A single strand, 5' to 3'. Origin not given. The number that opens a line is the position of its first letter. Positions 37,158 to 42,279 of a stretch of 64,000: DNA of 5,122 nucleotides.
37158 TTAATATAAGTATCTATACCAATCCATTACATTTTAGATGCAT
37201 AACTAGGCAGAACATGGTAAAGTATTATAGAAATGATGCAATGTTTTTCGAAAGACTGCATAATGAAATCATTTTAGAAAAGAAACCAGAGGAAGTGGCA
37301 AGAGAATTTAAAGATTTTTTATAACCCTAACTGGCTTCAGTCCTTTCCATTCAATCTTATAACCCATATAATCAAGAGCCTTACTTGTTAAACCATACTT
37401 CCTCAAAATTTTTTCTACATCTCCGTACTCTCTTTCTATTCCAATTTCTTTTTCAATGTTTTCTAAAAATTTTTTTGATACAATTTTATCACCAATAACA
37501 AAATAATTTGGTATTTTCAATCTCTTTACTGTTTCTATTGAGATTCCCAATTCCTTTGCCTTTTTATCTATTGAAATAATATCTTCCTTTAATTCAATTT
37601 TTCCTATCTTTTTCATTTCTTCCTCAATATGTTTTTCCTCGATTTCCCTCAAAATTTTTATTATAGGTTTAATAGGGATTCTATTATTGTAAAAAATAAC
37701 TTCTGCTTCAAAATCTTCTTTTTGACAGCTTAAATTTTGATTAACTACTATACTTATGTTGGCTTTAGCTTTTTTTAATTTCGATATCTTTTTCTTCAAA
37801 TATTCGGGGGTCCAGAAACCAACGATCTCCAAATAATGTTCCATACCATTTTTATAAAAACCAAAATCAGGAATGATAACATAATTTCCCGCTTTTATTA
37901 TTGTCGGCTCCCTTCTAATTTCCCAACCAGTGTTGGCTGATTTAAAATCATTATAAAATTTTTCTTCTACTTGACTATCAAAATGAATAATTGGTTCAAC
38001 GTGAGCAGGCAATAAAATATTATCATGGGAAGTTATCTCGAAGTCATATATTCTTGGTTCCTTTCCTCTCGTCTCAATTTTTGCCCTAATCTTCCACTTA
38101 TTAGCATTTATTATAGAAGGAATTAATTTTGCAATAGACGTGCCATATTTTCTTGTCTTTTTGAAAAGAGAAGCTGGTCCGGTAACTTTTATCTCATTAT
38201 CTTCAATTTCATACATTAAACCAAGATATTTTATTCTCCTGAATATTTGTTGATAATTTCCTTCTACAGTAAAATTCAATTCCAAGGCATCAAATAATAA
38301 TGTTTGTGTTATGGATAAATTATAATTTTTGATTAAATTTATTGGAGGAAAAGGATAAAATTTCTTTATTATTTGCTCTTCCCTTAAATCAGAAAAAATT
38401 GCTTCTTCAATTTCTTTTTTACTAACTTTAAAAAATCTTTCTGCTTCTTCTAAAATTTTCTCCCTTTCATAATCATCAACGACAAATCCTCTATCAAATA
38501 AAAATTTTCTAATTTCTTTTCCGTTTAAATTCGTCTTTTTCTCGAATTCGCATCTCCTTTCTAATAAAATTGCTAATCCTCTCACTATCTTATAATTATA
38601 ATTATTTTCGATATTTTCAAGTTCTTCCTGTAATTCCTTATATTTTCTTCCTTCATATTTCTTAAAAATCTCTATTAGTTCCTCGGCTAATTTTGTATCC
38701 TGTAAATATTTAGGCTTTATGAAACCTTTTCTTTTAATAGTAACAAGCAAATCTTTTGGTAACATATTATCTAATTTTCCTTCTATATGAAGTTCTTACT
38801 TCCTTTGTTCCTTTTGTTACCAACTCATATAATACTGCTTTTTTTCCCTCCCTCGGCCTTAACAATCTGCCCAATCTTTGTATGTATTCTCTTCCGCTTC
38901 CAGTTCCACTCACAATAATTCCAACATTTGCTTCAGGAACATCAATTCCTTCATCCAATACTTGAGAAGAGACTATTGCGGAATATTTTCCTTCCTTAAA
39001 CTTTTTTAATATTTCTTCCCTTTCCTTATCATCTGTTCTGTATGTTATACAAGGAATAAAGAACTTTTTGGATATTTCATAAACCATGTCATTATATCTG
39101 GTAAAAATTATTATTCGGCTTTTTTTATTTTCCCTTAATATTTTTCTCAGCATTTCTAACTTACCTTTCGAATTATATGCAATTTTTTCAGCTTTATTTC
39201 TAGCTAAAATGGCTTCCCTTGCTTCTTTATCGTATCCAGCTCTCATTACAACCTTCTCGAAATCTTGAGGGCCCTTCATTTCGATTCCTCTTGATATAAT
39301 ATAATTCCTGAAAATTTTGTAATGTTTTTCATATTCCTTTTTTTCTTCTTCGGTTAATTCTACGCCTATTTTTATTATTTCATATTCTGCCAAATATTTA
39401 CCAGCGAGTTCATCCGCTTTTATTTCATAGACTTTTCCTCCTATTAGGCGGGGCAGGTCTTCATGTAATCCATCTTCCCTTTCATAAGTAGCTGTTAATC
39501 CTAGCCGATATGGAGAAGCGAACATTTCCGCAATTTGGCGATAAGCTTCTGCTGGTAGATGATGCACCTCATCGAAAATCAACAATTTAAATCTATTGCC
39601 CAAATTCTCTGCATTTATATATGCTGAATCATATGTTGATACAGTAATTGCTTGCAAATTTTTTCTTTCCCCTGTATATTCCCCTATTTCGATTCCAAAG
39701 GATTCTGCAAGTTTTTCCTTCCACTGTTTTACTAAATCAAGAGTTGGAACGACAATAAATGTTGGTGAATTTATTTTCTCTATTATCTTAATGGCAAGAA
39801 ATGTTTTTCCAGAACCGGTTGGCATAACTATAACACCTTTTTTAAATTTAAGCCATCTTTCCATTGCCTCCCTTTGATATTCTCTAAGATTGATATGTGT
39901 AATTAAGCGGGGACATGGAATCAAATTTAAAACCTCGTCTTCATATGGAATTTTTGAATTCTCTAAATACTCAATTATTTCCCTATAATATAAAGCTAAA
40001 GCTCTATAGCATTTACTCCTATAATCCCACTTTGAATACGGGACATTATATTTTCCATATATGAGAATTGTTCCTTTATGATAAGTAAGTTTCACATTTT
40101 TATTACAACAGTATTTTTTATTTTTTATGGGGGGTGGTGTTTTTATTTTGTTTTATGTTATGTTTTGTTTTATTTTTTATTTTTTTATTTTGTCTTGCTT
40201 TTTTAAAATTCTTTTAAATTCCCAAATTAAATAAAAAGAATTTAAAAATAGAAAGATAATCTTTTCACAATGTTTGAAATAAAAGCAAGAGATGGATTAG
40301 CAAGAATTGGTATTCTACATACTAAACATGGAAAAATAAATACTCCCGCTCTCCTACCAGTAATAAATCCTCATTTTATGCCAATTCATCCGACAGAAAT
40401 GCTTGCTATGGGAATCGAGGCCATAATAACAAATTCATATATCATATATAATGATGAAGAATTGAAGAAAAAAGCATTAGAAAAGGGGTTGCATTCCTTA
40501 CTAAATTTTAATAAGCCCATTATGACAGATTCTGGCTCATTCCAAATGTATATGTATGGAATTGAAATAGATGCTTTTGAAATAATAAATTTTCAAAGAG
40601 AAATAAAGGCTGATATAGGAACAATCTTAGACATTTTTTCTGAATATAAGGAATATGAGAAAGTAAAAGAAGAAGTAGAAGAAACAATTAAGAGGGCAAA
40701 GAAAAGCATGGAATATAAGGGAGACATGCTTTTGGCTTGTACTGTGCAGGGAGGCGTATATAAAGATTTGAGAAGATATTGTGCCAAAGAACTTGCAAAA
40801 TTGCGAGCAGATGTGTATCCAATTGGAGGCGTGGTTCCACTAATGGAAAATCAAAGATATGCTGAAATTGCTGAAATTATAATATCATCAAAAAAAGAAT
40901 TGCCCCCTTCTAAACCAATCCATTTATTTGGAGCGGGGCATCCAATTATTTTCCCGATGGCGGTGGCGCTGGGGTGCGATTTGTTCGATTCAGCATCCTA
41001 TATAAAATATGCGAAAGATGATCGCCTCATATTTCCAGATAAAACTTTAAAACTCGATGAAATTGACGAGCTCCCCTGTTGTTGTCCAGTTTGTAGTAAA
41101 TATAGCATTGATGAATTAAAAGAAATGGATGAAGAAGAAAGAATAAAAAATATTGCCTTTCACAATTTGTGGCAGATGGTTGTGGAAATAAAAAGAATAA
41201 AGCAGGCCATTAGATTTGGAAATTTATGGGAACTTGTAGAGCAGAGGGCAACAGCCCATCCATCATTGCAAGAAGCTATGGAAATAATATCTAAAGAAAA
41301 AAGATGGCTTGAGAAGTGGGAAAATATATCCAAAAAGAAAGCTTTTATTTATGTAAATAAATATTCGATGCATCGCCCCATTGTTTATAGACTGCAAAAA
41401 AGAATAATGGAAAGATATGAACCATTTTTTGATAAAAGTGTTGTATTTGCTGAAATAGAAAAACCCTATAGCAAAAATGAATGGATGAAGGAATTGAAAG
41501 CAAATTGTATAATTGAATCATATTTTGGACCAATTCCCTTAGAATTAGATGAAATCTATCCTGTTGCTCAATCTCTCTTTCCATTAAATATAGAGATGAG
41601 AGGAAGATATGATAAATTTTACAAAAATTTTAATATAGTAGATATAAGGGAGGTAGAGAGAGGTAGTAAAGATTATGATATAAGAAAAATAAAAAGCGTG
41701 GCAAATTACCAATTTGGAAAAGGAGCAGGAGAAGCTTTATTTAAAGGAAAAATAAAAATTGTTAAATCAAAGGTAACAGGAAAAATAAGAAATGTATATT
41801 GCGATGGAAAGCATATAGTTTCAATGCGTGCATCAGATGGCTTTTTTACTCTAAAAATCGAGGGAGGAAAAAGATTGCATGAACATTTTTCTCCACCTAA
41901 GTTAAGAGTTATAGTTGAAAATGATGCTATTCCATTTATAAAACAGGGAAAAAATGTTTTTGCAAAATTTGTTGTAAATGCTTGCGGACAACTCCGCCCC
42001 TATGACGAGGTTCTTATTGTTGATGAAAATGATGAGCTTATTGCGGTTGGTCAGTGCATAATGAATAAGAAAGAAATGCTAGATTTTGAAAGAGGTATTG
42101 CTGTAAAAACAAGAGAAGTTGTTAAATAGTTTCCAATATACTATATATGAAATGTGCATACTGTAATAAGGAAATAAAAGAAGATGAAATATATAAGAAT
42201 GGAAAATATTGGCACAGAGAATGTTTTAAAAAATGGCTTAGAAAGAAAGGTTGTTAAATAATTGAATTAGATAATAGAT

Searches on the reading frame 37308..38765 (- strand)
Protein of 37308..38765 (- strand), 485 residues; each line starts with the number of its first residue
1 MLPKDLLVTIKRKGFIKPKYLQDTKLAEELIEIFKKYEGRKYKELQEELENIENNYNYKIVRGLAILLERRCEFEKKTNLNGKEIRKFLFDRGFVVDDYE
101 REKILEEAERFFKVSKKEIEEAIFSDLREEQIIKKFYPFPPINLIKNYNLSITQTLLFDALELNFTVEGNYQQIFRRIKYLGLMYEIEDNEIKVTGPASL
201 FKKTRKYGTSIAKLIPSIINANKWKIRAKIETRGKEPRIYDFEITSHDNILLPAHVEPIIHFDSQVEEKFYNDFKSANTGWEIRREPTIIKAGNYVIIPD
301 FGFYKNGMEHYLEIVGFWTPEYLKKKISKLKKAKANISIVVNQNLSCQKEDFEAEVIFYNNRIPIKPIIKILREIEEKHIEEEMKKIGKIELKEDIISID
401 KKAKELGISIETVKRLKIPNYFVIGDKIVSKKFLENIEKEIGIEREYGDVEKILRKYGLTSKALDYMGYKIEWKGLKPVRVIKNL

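Call 38: search_protein_families(library=pfam, proteins=[window:37308-38765:-], max_evalue=0.000001)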
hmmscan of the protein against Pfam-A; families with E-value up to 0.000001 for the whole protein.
window:37308-38765:- (485 aa): 1 family
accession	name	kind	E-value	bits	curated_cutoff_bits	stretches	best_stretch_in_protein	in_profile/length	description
PF05626.16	DUF790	-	4.6e-126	421.1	28.8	1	1-372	1-387/387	Protein of unknown function (DUF790)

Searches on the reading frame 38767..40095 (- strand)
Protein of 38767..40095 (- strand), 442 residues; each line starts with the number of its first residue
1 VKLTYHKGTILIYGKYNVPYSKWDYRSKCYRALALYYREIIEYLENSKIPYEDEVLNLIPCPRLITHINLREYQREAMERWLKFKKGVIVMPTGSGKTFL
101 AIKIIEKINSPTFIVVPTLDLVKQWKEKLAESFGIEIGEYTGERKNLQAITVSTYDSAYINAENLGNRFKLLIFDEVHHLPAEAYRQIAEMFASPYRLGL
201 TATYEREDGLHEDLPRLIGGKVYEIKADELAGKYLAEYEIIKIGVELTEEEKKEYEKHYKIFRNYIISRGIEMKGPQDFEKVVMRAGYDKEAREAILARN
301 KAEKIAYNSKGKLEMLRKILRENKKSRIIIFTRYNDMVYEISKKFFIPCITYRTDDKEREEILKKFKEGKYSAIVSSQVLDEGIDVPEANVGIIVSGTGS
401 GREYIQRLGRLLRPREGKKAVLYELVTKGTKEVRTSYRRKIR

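Call 38: search_protein_families(library=pfam, proteins=[window:38767-40095:-], max_evalue=0.000001)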
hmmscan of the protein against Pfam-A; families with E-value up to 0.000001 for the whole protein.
window:38767-40095:- (442 aa): 5 families
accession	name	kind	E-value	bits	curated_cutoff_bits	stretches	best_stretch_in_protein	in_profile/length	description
PF04851.21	ResIII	-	1.2e-37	129.8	22.5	1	68-206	2-164/164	Type III restriction enzyme, res subunit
PF00271.37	Helicase_C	-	1.3e-22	80.5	23.5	1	312-413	2-108/110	Helicase conserved C-terminal domain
PF16203.11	ERCC3_RAD25_C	-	2.3e-19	70.1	27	1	321-440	56-182/248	ERCC3/RAD25/XPB C-terminal helicase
PF18458.6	XPB_DRD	-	6.4e-19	68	26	1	3-55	1-57/57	Xeroderma pigmentosum group B helicase damage recognition domain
PF00270.35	DEAD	-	1.6e-14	54.5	26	1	72-206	2-162/167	DEAD/DEAH box helicase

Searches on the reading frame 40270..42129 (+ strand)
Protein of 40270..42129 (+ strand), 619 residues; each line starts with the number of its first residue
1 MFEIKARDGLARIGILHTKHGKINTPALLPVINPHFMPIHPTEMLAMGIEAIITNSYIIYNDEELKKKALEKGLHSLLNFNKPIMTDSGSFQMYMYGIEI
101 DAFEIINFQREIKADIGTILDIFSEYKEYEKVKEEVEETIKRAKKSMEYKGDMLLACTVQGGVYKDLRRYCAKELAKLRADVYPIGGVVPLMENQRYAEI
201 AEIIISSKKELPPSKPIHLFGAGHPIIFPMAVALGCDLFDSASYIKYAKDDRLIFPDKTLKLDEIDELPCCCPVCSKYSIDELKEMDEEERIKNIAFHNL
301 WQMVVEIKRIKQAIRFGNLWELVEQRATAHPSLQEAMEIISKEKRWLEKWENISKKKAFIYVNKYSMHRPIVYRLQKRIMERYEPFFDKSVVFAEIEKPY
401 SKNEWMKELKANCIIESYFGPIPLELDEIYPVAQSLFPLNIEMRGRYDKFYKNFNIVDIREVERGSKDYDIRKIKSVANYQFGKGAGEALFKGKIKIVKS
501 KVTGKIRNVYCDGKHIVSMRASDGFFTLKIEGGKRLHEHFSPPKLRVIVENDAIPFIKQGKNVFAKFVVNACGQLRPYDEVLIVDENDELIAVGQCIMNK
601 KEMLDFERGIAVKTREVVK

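Call 38: search_protein_families(library=pfam, proteins=[window:40270-42129:+], max_evalue=0.000001)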
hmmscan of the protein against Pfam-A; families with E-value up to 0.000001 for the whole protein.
window:40270-42129:+ (619 aa): 3 families
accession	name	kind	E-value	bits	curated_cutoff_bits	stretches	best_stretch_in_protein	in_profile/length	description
PF01702.25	TGT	-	2e-85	287.4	26.3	1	9-331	2-356/357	Queuine tRNA-ribosyltransferase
PF14810.12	TGT_C2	-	2.1e-30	105.2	25.3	1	473-543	2-72/72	Patch-forming domain C2 of tRNA-guanine transglycosylase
PF01472.26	PUA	-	1.3e-19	70.3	24.8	1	546-617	2-73/74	PUA domain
